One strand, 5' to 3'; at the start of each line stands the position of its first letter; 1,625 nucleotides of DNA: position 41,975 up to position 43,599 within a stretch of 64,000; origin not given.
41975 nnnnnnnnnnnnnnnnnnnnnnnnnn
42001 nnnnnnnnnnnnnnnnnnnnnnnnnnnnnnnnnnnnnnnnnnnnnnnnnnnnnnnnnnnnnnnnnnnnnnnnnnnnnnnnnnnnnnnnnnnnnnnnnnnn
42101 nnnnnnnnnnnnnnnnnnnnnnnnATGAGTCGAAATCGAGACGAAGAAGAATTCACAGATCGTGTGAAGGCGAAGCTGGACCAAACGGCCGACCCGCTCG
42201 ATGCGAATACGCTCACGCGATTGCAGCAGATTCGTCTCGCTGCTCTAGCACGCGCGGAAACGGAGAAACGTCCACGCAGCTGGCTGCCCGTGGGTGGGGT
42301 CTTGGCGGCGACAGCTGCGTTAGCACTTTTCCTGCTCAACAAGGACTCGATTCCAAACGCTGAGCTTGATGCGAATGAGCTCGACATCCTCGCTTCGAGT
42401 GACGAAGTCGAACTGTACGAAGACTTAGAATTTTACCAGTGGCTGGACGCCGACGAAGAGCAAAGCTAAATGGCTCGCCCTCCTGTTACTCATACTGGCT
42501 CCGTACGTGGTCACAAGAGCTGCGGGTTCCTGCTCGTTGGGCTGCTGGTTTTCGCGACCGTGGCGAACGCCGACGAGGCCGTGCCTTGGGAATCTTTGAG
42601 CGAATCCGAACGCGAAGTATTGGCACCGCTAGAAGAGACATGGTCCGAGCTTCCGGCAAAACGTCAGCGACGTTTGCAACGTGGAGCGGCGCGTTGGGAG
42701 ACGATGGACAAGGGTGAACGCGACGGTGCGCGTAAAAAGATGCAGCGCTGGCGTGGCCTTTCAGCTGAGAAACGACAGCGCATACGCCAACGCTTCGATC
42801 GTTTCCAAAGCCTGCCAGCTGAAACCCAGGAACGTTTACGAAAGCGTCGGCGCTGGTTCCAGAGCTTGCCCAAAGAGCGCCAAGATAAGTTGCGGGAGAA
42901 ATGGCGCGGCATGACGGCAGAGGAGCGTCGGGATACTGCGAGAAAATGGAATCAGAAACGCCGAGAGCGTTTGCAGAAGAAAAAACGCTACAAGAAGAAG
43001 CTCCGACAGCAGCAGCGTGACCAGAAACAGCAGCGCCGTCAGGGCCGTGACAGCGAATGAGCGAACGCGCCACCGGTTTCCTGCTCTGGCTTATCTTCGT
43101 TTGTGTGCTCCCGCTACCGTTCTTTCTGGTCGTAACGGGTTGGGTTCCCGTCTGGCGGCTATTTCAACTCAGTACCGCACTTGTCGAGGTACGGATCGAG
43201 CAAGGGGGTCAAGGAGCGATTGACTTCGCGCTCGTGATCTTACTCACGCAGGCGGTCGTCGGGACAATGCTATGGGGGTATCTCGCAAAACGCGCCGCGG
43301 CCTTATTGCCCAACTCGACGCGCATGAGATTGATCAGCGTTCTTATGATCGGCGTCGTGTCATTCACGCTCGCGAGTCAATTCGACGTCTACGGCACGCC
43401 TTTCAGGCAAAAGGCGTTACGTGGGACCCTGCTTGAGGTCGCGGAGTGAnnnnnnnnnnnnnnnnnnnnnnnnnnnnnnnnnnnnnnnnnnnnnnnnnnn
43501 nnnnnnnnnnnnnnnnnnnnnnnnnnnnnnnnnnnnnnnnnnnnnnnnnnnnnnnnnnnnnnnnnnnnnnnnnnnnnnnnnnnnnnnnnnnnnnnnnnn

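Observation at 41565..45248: Five genes translationally coupled behind an ECF sigma: DUF3619-like, DUF3106, small membrane protein and a secreted DUF3604 protein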

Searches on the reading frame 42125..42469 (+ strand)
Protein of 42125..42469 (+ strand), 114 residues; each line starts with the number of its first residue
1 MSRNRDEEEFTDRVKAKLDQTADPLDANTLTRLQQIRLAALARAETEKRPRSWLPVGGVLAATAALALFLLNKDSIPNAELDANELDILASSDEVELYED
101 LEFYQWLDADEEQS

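Call 3: search_protein_families(library=pfam, proteins=[window:42125-42469:+], max_evalue=0.01)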
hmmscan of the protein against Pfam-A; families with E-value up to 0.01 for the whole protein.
window:42125-42469:+ (114 aa): 1 family
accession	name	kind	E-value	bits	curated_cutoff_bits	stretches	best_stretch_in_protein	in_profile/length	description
PF12279.13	DUF3619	-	4.1e-05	24.4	22.2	1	7-48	2-43/130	Protein of unknown function (DUF3619)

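Call 4: search_protein_families(library=ncbifam, proteins=[window:42125-42469:+], max_evalue=0.01)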
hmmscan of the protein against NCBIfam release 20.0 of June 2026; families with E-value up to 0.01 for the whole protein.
window:42125-42469:+ (114 aa): 0 families

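Call 37: search_protein_families(library=pfam, proteins=[window:42125-42469:+], max_evalue=10)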
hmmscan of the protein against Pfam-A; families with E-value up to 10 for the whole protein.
window:42125-42469:+ (114 aa): 2 families
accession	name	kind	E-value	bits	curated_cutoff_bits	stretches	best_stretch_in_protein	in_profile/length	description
PF12279.13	DUF3619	-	4.1e-05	24.4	22.2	1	7-48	2-43/130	Protein of unknown function (DUF3619)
PF01006.25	HCV_NS4a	-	0.063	13.4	27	1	53-68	3-18/55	Hepatitis C virus non-structural protein NS4a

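Call 67: search_solved_structures(query=A3, max_evalue=10, show_alignments=1)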
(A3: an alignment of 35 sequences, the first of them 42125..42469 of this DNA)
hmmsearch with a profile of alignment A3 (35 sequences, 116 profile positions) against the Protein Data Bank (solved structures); distinct sequences matched with E-value up to 10: 4.
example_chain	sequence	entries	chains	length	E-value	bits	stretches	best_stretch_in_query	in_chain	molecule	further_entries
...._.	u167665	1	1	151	0.069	16.8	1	17-71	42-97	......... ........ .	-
8glt_1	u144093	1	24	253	0.82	13.4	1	44-88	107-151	C2-chlorophyll-comp_O32-15_ctermHis, polyalanine model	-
7kv4_AAA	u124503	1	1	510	2.2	12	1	61-113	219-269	SusD family protein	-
5ieu_A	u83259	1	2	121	5.2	10.8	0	28-47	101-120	Bacterial proteasome activator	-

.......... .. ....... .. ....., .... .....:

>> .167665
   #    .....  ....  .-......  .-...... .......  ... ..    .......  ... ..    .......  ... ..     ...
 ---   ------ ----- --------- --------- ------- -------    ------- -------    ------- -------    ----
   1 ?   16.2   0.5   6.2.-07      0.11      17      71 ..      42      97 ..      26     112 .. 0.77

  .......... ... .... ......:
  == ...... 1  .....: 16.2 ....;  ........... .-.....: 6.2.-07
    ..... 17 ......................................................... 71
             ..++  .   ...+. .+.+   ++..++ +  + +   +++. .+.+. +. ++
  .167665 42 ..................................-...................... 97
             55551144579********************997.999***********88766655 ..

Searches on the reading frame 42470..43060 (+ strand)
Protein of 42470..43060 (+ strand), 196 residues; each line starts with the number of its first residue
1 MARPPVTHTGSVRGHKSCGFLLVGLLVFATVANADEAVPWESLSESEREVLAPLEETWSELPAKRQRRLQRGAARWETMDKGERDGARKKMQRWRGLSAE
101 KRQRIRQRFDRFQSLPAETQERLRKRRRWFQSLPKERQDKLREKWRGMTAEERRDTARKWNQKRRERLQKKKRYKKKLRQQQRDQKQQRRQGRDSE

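Call 3: search_protein_families(library=pfam, proteins=[window:42470-43060:+], max_evalue=0.01)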
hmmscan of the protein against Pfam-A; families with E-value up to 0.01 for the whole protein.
window:42470-43060:+ (196 aa): 1 family
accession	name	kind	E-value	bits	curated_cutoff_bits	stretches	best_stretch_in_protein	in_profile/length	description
PF11304.13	DUF3106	-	1.1e-25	90.6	24.3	1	40-143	1-104/104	Protein of unknown function (DUF3106)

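Call 4: search_protein_families(library=ncbifam, proteins=[window:42470-43060:+], max_evalue=0.01)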
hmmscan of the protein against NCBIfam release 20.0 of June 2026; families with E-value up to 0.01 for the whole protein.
window:42470-43060:+ (196 aa): 0 families

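Call 13: find_homologous_proteins(query=window:42470-43060:+, max_evalue=0.001)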
Query window:42470-43060:+ (196 aa): 2 proteins with E <= 0.001 among 264 candidates.
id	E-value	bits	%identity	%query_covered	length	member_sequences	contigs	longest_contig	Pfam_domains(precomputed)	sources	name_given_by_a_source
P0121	2.2e-28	117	42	81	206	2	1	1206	PF11304.14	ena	-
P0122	2.4e-27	114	44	74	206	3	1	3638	PF11304.14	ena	-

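Call 18: find_encoding_contigs(protein=P0122, flank=8000, max_places=4)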
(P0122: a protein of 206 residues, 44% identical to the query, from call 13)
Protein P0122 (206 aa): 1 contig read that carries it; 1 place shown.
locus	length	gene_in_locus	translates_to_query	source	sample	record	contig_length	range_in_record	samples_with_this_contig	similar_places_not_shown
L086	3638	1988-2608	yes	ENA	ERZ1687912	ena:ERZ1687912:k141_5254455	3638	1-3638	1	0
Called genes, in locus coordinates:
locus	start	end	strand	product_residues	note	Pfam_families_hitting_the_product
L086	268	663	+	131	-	-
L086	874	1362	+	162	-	PF07638:Sigma70_ECF (weak), PF08281:Sigma70_r4_2, PF04545:Sigma70_r4, PF22233:PhyR_sigma-like (weak)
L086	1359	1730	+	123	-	-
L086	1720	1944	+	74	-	-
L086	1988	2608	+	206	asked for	PF11304:DUF3106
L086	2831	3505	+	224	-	PF02630:SCO1-SenC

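Call 24: list_cluster_members(proteins=[P0001, P0123, window:42470-43060:+, window:43057-43449:+, window:42125-42469:+, window:41078-41503:+])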
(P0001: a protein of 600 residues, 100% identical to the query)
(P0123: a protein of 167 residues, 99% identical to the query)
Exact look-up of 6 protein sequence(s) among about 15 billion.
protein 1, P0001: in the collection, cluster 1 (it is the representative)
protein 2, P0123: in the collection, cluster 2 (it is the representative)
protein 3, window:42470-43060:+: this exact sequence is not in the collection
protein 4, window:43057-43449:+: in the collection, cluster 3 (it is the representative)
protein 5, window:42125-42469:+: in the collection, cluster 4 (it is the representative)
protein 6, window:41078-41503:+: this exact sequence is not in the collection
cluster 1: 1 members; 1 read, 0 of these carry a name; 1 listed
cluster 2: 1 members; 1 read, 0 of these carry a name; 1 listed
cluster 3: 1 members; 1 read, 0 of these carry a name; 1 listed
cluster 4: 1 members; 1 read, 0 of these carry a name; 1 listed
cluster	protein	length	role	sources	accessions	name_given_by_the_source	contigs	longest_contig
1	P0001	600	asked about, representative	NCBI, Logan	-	-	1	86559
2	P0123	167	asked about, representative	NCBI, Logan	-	-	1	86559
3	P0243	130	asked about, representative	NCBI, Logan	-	-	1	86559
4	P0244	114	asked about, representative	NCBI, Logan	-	-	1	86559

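Call 65: search_protein_families(library=pfam, proteins=[L086:1359-1730:+], max_evalue=0.01)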
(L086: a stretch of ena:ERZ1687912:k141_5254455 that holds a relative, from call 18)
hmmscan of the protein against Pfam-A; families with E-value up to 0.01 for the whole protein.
L086:1359-1730:+ (123 aa): 0 families

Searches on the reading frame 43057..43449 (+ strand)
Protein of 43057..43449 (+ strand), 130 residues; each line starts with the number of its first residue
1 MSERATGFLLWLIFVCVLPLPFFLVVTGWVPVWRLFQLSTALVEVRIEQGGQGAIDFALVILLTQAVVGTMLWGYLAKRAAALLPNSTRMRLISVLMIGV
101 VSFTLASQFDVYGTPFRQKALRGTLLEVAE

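Call 3: search_protein_families(library=pfam, proteins=[window:43057-43449:+], max_evalue=0.01)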
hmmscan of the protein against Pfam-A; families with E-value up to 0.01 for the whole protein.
window:43057-43449:+ (130 aa): 0 families

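Call 4: search_protein_families(library=ncbifam, proteins=[window:43057-43449:+], max_evalue=0.01)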
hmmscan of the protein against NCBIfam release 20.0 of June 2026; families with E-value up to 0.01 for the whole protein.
window:43057-43449:+ (130 aa): 0 families

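Call 37: search_protein_families(library=pfam, proteins=[window:43057-43449:+], max_evalue=10)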
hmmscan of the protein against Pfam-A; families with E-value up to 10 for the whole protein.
window:43057-43449:+ (130 aa): 0 families

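Call 76: search_protein_representatives(protein=window:43057-43449:+)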
Query: 130 residues. Proteins with E-value up to 0.001 (for the whole library): 77; up to 1e-10: 13; up to 1e-30: 1. The best 77 are listed.
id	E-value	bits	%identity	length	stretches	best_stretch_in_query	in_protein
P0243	2.0e-76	270.5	100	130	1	1-130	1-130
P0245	4.6e-15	72.3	43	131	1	1-129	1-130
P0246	2.8e-14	69.7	38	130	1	1-130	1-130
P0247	4.3e-14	69.2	37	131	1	2-128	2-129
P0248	8.1e-14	68.3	41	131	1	1-130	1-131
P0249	1.4e-13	67.5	37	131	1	3-129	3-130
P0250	2.0e-13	67.0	38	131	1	1-127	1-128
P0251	9.7e-13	64.8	39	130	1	1-128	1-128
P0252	6.4e-12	62.1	41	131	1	1-129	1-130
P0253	2.1e-11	60.5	36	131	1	1-128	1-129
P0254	2.6e-11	60.1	36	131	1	1-128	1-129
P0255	4.8e-11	59.3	32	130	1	2-126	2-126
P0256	9.5e-11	58.3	38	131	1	1-129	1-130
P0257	2.8e-10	56.8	40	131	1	1-128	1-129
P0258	4.4e-10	56.2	36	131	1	1-118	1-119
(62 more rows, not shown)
